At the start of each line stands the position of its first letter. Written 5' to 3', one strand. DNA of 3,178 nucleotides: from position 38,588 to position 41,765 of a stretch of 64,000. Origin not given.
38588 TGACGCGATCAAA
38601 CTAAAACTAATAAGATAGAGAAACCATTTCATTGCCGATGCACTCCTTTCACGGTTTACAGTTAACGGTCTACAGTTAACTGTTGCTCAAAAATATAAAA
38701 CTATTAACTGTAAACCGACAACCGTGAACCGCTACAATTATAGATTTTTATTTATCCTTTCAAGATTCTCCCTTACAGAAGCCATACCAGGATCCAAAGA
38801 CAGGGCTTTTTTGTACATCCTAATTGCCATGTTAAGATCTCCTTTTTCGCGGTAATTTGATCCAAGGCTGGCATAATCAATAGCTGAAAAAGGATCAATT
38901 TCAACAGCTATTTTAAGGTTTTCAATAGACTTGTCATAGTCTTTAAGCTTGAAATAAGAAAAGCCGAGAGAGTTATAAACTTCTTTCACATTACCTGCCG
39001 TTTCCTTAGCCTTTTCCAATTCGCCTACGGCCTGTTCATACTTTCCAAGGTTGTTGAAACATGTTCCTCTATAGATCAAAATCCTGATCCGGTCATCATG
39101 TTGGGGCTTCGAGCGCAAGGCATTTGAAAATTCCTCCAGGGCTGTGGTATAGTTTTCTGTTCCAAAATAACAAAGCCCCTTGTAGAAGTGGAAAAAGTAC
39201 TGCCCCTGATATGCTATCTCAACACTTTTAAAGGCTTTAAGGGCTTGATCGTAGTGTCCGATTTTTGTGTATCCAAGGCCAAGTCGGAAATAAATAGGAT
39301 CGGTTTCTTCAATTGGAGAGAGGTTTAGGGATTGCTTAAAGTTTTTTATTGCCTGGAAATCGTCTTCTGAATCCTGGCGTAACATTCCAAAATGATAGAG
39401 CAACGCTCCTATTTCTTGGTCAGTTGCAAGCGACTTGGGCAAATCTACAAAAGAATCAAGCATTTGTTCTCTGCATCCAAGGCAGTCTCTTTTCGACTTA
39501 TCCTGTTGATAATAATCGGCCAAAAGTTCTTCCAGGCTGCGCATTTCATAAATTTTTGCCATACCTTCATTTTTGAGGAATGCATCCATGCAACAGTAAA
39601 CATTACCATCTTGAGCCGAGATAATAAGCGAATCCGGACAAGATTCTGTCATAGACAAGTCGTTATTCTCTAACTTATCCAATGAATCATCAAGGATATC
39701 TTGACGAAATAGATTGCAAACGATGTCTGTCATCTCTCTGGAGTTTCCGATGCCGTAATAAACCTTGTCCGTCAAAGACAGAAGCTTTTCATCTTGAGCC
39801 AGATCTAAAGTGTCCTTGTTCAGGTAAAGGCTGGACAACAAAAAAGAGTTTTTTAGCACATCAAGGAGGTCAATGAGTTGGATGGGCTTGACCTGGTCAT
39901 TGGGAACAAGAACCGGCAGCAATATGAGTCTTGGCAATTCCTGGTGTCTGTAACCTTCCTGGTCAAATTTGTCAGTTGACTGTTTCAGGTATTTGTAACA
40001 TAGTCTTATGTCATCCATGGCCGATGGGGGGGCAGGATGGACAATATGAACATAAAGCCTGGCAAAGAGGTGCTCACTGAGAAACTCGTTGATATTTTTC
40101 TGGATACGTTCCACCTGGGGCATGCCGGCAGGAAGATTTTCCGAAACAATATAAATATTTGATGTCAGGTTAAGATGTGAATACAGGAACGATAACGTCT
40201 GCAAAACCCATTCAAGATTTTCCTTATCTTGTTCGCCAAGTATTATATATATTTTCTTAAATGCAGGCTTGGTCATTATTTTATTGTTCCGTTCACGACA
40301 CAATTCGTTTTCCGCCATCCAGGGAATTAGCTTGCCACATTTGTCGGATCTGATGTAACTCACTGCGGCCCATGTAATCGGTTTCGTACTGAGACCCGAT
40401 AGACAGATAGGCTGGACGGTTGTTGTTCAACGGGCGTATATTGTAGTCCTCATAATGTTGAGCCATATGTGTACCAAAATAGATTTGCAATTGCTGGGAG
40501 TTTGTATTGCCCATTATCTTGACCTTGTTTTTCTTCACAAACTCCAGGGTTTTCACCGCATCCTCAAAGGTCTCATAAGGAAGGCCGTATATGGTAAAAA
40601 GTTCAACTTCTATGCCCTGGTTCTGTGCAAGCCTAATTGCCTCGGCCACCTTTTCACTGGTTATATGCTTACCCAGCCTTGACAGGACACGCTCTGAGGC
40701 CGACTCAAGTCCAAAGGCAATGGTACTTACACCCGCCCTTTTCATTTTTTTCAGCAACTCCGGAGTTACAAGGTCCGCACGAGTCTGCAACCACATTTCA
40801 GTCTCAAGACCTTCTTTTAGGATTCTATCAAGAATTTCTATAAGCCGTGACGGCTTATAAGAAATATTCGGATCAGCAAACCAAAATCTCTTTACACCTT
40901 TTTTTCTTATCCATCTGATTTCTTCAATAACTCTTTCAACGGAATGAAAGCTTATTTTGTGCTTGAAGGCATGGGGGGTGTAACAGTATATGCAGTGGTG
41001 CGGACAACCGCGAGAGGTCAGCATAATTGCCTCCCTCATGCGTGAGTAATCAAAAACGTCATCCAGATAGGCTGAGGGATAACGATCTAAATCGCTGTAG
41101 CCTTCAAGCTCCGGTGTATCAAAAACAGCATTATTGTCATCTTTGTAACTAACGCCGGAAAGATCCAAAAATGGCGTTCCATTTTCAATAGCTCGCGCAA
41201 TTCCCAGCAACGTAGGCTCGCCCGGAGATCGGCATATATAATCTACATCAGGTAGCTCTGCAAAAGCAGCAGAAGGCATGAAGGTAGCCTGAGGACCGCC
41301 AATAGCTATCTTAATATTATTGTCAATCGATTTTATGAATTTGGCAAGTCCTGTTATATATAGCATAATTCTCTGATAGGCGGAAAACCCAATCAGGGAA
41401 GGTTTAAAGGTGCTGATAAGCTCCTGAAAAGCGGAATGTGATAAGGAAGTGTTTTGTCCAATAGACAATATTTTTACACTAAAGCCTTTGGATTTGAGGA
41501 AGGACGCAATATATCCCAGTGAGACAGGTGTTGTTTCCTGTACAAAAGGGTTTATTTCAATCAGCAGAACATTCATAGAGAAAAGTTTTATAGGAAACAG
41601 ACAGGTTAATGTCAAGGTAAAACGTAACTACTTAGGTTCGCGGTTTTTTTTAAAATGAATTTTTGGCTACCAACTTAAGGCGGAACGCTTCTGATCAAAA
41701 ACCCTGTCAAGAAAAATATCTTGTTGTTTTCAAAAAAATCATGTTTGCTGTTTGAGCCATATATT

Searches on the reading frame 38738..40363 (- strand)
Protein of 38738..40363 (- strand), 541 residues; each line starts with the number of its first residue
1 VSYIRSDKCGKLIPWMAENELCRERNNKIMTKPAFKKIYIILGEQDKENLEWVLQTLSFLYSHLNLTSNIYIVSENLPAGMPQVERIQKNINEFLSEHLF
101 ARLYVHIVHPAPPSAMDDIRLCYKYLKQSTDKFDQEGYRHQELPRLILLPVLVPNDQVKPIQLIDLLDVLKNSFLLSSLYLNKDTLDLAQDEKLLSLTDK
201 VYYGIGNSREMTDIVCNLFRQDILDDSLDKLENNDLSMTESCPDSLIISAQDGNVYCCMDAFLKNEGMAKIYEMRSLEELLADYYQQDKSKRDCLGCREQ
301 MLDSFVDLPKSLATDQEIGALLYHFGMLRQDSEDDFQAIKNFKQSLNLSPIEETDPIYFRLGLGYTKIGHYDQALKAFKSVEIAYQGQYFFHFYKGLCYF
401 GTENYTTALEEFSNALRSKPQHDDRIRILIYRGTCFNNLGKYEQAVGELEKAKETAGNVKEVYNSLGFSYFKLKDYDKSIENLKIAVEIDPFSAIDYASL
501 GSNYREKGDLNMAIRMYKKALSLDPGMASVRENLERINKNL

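Call 65: search_protein_families(library=pfam, proteins=[window:38738-40363:-], max_evalue=0.00001)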
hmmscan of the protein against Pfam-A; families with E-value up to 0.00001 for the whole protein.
window:38738-40363:- (541 aa): 14 families
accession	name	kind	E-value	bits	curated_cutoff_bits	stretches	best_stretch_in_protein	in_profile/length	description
PF07719.23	TPR_2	-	1.3e-27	94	27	0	461-491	2-32/34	Tetratricopeptide repeat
PF00515.34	TPR_1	-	1.6e-27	94.6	27.8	1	461-491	2-32/34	Tetratricopeptide repeat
PF13181.12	TPR_8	-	3.1e-21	74.1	25.7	0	497-525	4-32/34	Tetratricopeptide repeat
PF13424.12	TPR_12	-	5.9e-20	71.7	30.1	1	462-523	5-74/77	Tetratricopeptide repeat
PF13414.12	TPR_11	-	2.7e-15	56.2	26.8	0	501-533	1-33/42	TPR repeat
PF13174.12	TPR_6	-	1.1e-11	45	26.3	0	358-381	3-26/33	Tetratricopeptide repeat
PF13432.12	TPR_16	-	7.1e-10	39.6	32.7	0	361-421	3-63/65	Tetratricopeptide repeat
PF14559.12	TPR_19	-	2.5e-08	34.6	25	0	403-460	5-59/68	Tetratricopeptide repeat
PF12895.13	ANAPC3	-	3.6e-08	34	27.2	0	403-484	3-80/82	Anaphase-promoting complex, cyclosome, subunit 3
PF13428.12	TPR_14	-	7.7e-08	32.7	23.5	0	500-534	7-41/44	Tetratricopeptide repeat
PF13176.12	TPR_7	-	2.6e-07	30.7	27.9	0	498-525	3-32/36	Tetratricopeptide repeat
PF13431.12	TPR_17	-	4.1e-07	30.2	24.4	0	486-514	5-33/34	Tetratricopeptide repeat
PF14853.12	Fis1_TPR_C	-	5.3e-06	27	25.3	0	361-379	7-25/53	Fis1 C-terminal tetratricopeptide repeat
PF13374.12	TPR_10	-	9.1e-06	26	27.5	0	497-522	5-30/42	Tetratricopeptide repeat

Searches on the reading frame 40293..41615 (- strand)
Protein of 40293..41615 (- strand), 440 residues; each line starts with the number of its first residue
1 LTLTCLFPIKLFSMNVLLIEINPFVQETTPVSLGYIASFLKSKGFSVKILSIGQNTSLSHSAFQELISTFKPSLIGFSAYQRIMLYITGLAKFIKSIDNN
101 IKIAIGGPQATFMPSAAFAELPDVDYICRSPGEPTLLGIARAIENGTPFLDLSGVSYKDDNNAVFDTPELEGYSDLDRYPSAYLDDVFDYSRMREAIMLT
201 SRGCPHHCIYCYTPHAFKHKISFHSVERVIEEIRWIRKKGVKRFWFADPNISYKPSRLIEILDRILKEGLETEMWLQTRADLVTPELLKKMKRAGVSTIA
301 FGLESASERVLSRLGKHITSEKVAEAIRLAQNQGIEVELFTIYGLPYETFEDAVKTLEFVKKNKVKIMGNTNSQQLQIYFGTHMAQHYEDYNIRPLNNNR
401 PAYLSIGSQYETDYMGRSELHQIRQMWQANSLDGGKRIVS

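Call 65: search_protein_families(library=pfam, proteins=[window:40293-41615:-], max_evalue=0.00001)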
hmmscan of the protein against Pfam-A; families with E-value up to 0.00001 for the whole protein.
window:40293-41615:- (440 aa): 2 families
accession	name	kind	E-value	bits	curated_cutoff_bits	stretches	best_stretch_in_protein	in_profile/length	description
PF04055.27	Radical_SAM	-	3.4e-30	105.8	29.5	1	199-360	2-166/166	Radical SAM superfamily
PF02310.24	B12-binding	-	5.1e-17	62.3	32.1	1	25-137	9-118/121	B12 binding domain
